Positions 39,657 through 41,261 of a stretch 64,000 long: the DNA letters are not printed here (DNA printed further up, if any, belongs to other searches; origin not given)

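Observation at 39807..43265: Tandem paralogous membrane GGDEF and GGDEF-EAL genes inserted between gatCAB and ligA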

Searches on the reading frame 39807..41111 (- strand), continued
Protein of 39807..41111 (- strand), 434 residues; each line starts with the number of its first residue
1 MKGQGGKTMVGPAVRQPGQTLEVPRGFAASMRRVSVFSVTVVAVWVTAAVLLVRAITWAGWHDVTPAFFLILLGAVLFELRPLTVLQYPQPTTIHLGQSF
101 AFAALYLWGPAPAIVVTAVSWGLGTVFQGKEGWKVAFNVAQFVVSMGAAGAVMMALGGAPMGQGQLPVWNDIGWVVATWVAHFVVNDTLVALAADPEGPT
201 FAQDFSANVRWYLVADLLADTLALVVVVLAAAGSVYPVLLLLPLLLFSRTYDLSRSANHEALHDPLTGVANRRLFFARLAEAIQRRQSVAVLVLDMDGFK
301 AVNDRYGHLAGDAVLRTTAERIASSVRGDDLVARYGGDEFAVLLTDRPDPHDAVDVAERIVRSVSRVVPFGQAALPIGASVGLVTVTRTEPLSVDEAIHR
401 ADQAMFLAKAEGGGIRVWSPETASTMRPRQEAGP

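Call 58: predict_structure(alignment_id=A5)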
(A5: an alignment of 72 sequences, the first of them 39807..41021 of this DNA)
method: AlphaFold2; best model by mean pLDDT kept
length: 404 residues; sequences in the alignment: 72
mean_pLDDT: 93.4   pTM: 0.83
mean pLDDT of the five models: 93.4, 92.4, 92.2, 91.7, 91.3
residues with pLDDT >= 90: 333; 70-90: 59; 50-70: 8; < 50: 4
segments of 3 or more residues with pLDDT < 50: none
pLDDT, mean of each block of 10 residues (from residue 1): 77 97 98 96 97 83 93 98 98 96 96 98 97 91 97 95 85 88 91 96 94 93 86 95 96 94 98 98 98 97 97 92 97 98 97 94 95 97 96 74 48
secondary structure, 60 per line:
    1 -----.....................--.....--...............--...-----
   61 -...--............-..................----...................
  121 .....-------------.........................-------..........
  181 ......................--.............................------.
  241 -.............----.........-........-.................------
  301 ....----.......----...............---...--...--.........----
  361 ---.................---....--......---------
elements in order: H6-26 H29-33 H36-50 E53-55 E62-64 H67-78 H80-97 H102-125 H139-163 H171-202 H205-232 H242-254 E259-267 H269-276 H278-294 E301-304 E309-315 H320-334 E338-340 E343-345 E348-356 H364-380 E384-387 H390-395

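Call 76: list_cluster_members(proteins=[window:39807-41111:-, window:39807-41021:-, window:41139-43265:-, window:37957-39486:-])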
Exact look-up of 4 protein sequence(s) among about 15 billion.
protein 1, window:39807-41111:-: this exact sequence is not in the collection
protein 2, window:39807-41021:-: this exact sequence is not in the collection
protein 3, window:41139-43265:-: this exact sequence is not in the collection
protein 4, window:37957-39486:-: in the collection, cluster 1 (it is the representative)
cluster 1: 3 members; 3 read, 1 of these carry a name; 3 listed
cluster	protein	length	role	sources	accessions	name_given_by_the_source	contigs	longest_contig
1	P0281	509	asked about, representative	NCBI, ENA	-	-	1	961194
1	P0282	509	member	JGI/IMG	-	aspartyl-tRNA(Asn)/glutamyl-tRNA(Gln) amidotransferase subunit A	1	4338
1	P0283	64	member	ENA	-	-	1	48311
